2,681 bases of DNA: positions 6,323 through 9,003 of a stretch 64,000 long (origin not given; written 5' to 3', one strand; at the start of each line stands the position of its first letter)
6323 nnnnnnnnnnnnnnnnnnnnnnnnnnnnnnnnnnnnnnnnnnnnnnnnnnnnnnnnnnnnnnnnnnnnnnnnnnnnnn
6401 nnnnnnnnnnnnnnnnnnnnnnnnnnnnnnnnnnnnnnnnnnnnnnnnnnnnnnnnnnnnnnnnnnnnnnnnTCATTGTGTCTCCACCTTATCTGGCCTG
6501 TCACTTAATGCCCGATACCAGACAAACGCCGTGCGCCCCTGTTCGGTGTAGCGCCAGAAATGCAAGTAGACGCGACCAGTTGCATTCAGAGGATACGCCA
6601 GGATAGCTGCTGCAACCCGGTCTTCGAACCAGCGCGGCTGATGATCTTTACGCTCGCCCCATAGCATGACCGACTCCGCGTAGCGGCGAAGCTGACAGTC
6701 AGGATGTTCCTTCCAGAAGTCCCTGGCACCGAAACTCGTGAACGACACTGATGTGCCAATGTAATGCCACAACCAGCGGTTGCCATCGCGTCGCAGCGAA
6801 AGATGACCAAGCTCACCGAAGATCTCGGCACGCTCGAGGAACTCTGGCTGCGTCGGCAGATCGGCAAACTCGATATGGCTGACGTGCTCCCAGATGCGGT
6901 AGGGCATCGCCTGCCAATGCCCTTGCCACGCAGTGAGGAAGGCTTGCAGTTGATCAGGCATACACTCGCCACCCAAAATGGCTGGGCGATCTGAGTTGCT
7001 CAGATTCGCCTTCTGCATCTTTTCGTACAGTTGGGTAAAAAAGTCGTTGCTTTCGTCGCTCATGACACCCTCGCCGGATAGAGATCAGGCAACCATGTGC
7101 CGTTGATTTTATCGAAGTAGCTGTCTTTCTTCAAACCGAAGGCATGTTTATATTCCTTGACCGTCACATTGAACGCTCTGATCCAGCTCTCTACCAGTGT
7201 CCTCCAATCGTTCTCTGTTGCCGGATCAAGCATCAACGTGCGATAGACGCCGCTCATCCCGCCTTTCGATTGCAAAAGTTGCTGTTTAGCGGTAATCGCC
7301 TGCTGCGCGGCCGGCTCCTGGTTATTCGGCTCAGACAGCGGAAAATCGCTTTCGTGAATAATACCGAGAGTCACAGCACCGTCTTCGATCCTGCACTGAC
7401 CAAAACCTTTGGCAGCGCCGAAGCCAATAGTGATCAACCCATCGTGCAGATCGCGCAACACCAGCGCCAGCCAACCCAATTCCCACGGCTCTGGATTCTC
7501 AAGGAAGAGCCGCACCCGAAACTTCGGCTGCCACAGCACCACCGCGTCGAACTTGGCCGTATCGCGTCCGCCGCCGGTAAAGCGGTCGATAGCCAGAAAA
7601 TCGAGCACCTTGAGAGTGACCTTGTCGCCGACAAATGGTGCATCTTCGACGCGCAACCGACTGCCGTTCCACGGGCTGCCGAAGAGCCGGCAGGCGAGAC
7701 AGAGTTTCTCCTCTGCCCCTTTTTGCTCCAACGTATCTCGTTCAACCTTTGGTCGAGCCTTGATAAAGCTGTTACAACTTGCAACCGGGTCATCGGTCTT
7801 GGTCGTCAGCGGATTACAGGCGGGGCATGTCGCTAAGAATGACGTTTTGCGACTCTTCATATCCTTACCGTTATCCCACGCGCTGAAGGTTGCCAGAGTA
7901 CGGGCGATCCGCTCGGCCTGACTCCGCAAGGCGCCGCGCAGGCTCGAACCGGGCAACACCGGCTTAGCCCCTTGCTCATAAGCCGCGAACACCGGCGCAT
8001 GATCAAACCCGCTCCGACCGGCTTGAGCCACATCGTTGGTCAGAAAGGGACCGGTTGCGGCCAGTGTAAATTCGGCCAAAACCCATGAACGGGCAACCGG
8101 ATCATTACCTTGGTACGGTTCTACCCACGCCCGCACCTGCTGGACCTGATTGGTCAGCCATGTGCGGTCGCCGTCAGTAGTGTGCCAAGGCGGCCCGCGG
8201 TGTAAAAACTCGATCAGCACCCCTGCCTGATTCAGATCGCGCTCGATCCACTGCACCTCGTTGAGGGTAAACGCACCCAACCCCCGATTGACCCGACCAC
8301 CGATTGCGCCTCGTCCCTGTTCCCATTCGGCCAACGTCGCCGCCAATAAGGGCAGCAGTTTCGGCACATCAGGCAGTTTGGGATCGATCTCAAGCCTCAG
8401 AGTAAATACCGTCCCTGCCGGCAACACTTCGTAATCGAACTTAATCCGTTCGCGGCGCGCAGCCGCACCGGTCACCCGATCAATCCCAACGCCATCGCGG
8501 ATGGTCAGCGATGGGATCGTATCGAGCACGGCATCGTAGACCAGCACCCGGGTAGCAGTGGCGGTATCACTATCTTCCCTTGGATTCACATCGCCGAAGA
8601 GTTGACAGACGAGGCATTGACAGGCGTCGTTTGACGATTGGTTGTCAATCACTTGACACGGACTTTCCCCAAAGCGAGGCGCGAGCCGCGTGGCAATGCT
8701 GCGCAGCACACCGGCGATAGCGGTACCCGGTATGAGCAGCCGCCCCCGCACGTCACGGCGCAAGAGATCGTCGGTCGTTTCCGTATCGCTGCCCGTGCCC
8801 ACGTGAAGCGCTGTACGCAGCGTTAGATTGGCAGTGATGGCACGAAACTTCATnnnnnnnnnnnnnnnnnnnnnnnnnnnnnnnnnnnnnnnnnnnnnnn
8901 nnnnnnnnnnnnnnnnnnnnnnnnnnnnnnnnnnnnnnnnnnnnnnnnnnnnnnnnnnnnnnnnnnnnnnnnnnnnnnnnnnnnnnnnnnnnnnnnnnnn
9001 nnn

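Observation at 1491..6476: Tandem duplication of a 698-aa RAMP gene split by an AT-rich insert carrying two in-frame mini-ORFs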

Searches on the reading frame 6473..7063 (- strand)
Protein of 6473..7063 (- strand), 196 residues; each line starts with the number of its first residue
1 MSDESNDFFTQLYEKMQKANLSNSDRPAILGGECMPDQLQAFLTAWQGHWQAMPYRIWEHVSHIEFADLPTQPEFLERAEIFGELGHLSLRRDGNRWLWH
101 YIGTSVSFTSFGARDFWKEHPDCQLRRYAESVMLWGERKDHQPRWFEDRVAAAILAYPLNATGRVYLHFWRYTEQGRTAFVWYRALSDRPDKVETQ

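Call 6: search_protein_families(library=ncbifam, proteins=[window:6473-7063:-], max_evalue=0.01)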
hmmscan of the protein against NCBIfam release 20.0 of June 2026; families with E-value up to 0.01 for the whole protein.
window:6473-7063:- (196 aa): 1 family
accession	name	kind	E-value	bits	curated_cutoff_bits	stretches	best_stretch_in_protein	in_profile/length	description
TIGR03984.2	TIGR03984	equivalog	1e-11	44.8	35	1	58-175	30-151/170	type III-D CRISPR-associated protein Csx19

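Call 8: search_protein_families(library=pfam, proteins=[window:6473-7063:-], max_evalue=1)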
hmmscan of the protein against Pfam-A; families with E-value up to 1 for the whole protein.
window:6473-7063:- (196 aa): 0 families

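Call 10: search_protein_families(library=padloc, proteins=[window:6473-7063:-], max_evalue=1)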
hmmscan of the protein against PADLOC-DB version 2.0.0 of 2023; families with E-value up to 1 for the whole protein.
window:6473-7063:- (196 aa): 4 families
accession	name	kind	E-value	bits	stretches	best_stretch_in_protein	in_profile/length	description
PDLC01557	Csx19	-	4e-99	327.6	1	1-196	1-190/190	CAS-III-D; effector_UNK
PDLC01567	Csx19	-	4e-99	327.6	1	1-196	1-190/190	CAS-III-D; effector_UNK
PDLC01034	Csx19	-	2.7e-37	126.3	1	6-194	1-148/148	core gene (cas11)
PDLC01430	Csx19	-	4.7e-05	21.2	1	69-147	58-118/167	CAS-III-D; effector_UNK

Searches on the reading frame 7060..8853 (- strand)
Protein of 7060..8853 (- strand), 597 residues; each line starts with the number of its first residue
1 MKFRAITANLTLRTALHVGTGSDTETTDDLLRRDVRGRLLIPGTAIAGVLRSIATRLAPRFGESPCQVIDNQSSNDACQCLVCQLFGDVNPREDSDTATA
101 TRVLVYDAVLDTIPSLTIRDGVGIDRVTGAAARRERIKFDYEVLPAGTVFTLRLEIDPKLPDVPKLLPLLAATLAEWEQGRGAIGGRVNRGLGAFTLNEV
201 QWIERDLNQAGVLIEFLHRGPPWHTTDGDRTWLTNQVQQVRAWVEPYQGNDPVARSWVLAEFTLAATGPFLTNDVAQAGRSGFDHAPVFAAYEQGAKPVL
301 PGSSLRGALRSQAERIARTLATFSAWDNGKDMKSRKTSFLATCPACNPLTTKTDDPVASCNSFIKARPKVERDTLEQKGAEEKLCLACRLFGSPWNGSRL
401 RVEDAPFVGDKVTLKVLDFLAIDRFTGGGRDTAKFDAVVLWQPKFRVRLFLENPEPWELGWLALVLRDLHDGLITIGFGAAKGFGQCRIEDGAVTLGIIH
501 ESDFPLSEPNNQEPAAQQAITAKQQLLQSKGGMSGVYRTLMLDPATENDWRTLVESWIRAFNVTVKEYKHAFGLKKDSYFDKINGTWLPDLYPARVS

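Call 6: search_protein_families(library=ncbifam, proteins=[window:7060-8853:-], max_evalue=0.01)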
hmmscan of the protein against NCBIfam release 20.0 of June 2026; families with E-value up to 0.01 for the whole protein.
window:7060-8853:- (597 aa): 8 families
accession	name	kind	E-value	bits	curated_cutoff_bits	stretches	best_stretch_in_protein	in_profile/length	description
TIGR02581.1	cas_cyan_RAMP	equivalog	2.6e-46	158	108.05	3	296-490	39-211/216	type III CRISPR-associated RAMP protein Csx7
NF041225.1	Cas_III-E_gRAMP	equivalog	2.8e-28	97.9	700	3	375-440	717-781/1636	type III-E CRISPR-associated gRAMP effector Cas7-11e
TIGR03986.1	TIGR03986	equivalog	7e-17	62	161.35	0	285-315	61-90/568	TIGR03986 family type III CRISPR-associated RAMP protein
TIGR02582.1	cas7_TM1809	equivalog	4.3e-16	59.5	90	1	5-194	5-200/203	type III-A CRISPR-associated RAMP protein Csm3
TIGR02580.1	cas_RAMP_Cmr4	equivalog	1e-06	28.8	87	1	13-117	8-96/283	type III-B CRISPR module RAMP protein Cmr4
TIGR03115.2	cas7_csf2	equivalog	0.00053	19.3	130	0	141-202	241-298/346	type IV CRISPR-associated protein Csf2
TIGR01898.1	cas_TM1791_cmr6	equivalog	0.0018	18.4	51.1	0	13-79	6-68/195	type III-B CRISPR module RAMP protein Cmr6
NF049957.1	Cas_III-I_gRAMP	exception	0.0036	15.2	800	0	117-207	627-718/1076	type III-I CRISPR-associated gRAMP effector Cas7-11i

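Call 8: search_protein_families(library=pfam, proteins=[window:7060-8853:-], max_evalue=1)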
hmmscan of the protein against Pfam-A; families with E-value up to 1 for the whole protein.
window:7060-8853:- (597 aa): 1 family
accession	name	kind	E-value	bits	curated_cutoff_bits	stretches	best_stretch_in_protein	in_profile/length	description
PF03787.20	RAMPs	-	2.1e-44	152.7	22.1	2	10-195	2-188/189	RAMP superfamily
